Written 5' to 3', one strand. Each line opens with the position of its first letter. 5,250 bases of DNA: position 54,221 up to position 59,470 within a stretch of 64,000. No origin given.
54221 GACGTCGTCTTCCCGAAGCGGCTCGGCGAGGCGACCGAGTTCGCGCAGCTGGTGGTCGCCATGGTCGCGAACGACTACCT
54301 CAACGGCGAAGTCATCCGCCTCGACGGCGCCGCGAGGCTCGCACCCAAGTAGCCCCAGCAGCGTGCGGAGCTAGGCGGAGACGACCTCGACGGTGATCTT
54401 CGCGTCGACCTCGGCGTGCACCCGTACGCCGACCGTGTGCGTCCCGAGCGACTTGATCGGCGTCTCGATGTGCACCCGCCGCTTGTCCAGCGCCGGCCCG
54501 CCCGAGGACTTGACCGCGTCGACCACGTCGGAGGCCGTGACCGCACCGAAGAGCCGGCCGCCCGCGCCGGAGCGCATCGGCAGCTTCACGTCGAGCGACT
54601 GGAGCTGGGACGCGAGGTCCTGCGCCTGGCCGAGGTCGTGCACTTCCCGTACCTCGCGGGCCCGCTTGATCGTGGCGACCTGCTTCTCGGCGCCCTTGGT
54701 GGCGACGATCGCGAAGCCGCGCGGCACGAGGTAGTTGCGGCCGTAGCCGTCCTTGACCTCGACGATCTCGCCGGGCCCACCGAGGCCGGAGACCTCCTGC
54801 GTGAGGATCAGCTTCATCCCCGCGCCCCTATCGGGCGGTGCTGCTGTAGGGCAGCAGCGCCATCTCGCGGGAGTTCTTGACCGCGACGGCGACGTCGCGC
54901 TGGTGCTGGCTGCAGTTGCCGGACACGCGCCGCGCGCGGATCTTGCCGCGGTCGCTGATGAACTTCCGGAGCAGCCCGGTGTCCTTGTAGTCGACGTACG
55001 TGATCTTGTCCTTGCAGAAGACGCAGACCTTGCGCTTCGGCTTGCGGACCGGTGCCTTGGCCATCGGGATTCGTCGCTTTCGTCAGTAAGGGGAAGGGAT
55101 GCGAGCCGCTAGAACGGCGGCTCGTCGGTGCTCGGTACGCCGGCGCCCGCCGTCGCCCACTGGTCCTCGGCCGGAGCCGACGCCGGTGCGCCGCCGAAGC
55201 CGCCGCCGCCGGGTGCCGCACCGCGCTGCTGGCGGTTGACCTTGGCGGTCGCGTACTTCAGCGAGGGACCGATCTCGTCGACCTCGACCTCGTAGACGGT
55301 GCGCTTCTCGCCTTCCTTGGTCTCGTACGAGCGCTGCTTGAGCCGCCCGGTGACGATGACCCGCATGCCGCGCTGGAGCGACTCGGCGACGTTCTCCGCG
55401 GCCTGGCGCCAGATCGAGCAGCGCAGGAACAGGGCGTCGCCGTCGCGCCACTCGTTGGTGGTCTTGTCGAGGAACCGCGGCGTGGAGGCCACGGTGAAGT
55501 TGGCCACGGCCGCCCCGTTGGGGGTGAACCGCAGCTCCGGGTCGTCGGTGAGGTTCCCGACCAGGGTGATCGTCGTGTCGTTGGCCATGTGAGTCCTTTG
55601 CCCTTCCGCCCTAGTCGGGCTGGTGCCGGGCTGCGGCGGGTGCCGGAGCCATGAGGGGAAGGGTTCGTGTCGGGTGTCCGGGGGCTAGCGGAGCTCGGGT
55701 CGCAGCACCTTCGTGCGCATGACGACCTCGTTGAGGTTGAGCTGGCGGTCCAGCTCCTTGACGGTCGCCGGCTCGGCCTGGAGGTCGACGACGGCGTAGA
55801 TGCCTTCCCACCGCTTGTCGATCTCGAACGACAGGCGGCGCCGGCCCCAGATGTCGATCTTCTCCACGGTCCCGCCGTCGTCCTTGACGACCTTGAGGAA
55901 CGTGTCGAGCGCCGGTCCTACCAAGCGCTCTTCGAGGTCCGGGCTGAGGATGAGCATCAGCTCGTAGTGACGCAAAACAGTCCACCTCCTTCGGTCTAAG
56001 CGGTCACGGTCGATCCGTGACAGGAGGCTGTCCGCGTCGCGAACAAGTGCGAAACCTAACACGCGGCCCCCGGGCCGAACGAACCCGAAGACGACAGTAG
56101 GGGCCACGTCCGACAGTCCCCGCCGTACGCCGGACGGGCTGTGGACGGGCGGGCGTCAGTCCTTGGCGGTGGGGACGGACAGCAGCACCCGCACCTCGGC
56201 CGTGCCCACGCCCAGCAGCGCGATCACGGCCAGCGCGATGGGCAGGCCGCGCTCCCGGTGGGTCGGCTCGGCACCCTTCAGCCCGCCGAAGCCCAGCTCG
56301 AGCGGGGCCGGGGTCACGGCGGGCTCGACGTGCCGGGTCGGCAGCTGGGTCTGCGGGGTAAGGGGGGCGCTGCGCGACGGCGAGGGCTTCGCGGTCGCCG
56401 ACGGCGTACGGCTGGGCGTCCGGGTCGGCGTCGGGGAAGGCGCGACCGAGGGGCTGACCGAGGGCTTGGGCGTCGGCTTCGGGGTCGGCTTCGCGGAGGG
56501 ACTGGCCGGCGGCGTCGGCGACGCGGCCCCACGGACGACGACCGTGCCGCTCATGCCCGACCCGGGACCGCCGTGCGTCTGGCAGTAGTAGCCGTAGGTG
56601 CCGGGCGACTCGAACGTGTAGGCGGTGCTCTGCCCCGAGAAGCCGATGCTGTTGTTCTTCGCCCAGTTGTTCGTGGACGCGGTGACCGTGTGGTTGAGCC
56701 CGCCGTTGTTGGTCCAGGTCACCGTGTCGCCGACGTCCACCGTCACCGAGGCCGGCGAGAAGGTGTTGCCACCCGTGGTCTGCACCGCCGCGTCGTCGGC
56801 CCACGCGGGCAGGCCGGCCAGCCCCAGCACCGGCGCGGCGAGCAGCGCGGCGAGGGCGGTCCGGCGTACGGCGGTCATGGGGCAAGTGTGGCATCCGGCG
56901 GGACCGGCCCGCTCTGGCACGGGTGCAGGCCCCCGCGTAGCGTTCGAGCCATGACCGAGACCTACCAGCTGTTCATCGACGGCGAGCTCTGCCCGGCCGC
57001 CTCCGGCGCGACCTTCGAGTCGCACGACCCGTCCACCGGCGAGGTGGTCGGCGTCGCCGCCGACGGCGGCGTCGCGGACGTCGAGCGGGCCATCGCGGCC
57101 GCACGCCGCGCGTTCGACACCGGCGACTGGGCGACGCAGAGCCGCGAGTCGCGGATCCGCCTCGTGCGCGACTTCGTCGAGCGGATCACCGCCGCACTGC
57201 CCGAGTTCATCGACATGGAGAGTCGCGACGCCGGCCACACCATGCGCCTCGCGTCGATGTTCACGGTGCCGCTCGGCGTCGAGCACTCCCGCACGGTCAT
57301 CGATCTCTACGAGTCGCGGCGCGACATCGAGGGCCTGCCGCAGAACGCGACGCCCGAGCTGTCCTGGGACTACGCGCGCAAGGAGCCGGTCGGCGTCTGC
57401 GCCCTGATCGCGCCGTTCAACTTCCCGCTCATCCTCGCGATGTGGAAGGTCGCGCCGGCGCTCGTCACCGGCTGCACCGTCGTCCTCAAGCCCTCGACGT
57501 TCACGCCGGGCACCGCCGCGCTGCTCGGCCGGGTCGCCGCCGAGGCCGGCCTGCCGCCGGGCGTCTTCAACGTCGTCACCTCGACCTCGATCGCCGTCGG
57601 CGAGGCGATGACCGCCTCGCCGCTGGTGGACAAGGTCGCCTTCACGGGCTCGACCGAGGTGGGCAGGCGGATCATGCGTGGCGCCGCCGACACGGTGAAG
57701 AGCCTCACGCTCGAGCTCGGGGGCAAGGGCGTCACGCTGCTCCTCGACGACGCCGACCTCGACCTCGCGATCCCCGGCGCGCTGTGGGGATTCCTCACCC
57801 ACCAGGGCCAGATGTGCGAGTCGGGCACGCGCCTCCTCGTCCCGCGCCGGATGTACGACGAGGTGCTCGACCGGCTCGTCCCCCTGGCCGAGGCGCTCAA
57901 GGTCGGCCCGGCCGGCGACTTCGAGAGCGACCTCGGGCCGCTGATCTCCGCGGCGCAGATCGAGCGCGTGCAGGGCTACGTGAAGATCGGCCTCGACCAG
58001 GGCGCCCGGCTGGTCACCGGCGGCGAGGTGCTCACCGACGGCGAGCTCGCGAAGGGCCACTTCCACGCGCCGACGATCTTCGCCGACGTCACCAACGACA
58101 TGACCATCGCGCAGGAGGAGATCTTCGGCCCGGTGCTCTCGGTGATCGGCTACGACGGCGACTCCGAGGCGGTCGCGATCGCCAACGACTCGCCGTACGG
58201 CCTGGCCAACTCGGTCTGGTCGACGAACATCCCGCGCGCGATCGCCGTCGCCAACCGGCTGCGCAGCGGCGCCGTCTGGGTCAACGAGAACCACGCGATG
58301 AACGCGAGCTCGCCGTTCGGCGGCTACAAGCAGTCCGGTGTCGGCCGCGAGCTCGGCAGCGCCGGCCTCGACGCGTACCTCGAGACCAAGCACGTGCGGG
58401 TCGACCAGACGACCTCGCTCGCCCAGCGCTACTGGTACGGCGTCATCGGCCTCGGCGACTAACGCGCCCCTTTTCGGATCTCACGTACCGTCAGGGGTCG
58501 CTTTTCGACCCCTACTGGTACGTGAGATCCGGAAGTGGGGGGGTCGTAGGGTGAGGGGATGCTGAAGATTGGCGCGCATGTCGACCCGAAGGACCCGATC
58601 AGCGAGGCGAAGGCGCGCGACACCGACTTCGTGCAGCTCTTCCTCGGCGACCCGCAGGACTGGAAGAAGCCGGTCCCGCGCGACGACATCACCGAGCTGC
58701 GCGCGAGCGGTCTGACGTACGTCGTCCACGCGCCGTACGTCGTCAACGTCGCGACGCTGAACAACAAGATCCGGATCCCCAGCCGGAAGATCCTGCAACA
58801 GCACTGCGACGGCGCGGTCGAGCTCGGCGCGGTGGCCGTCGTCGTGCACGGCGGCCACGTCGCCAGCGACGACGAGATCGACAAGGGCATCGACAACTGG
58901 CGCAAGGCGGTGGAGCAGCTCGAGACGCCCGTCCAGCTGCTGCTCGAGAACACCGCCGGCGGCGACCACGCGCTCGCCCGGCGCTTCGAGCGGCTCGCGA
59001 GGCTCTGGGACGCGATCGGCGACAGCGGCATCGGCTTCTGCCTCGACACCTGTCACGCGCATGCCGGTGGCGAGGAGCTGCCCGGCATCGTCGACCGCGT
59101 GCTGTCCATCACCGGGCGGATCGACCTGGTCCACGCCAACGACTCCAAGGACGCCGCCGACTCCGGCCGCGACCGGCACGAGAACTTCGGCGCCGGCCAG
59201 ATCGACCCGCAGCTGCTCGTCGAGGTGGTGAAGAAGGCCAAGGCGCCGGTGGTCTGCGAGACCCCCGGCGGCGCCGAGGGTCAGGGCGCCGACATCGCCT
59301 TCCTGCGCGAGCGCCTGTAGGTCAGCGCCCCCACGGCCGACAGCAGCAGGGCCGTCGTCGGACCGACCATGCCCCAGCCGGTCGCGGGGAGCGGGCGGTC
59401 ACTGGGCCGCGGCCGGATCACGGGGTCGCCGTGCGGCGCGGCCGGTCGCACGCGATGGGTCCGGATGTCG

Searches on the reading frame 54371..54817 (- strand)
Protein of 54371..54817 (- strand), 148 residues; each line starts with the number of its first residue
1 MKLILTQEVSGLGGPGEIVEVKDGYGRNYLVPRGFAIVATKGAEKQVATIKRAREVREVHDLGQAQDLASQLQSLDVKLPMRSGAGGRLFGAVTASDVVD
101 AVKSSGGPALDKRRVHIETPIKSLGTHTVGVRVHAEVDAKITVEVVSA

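Call 7: search_protein_families(library=pfam, proteins=[window:54371-54817:-])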
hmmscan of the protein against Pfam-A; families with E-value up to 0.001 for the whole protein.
window:54371-54817:- (148 aa): 2 families
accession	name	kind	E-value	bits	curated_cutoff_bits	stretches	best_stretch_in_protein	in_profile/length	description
PF03948.19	Ribosomal_L9_C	-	6.4e-26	91.1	23.2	1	64-146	2-85/86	Ribosomal protein L9, C-terminal domain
PF01281.25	Ribosomal_L9_N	-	7.7e-22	77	20.7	1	1-47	1-47/47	Ribosomal protein L9, N-terminal domain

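Call 14: find_encoding_contigs(protein=window:54371-54817:-, flank=10000, max_places=10)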
Protein window:54371-54817:- (148 aa): no gene with exactly this product is on record in the collection.

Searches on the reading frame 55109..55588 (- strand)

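Call 7: search_protein_families(library=pfam, proteins=[window:55109-55588:-])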
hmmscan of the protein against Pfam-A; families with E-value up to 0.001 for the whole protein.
window:55109-55588:- (159 aa): 3 families
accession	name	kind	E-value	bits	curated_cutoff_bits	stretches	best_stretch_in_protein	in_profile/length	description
PF00436.31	SSB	-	3.4e-33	114.2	26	1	6-106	3-101/104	Single-strand binding protein family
PF01336.31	tRNA_anti-codon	-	5.4e-06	26.7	27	1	54-106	28-72/75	OB-fold nucleic acid binding domain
PF13742.12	tRNA_anti_2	-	0.00042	20.9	27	1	54-84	49-79/95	OB-fold nucleic acid binding domain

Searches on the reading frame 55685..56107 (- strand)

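Call 7: search_protein_families(library=pfam, proteins=[window:55685-56107:-])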
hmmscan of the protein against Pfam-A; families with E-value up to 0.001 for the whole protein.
window:55685-56107:- (140 aa): 1 family
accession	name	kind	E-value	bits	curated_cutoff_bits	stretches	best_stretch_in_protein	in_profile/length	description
PF01250.22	Ribosomal_S6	-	5.2e-27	94.3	27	1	47-136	1-90/90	Ribosomal protein S6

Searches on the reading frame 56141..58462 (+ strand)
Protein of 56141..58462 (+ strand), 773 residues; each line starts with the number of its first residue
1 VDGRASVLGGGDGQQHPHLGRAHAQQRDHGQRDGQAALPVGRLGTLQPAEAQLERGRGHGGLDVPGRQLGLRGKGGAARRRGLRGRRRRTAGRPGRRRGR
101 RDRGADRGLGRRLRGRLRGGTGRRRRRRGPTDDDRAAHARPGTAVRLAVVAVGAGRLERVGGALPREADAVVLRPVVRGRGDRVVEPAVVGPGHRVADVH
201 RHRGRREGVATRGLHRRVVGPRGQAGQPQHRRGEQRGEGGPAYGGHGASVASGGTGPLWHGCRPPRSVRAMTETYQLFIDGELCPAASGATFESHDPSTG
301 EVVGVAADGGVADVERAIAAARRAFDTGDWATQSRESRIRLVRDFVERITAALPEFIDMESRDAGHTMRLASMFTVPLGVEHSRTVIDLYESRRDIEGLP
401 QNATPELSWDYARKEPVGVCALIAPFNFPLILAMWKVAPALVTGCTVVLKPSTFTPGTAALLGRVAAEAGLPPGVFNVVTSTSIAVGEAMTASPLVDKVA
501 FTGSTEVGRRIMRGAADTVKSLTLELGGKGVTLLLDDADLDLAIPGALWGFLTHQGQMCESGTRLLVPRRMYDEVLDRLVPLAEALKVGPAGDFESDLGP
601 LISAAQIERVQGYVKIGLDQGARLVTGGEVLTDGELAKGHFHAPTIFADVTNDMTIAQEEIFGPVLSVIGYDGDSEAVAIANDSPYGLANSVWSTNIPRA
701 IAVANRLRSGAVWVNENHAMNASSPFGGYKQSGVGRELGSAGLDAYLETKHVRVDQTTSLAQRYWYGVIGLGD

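Call 54: search_protein_families(library=pfam, proteins=[window:56141-58462:+], max_evalue=0.01)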
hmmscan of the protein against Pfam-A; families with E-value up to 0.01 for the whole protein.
window:56141-58462:+ (773 aa): 1 family
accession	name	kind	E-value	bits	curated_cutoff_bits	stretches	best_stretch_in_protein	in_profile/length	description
PF00171.27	Aldedh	-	2.4e-155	518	23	1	289-752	6-461/461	Aldehyde dehydrogenase family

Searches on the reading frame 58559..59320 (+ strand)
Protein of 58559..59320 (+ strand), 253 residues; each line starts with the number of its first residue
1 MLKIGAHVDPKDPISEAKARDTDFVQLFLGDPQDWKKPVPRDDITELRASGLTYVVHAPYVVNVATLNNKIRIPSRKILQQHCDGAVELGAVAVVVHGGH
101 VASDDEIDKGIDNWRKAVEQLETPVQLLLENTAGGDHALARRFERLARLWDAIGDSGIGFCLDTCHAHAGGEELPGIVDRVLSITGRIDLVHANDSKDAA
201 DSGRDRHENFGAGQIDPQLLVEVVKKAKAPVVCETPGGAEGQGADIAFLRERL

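Call 54: search_protein_families(library=pfam, proteins=[window:58559-59320:+], max_evalue=0.01)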
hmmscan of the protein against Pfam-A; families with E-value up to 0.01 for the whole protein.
window:58559-59320:+ (253 aa): 1 family
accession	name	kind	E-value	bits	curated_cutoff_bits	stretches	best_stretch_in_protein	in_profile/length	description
PF01261.30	AP_endonuc_2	-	8.1e-40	137.5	31.1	1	16-251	3-248/249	Xylose isomerase-like TIM barrel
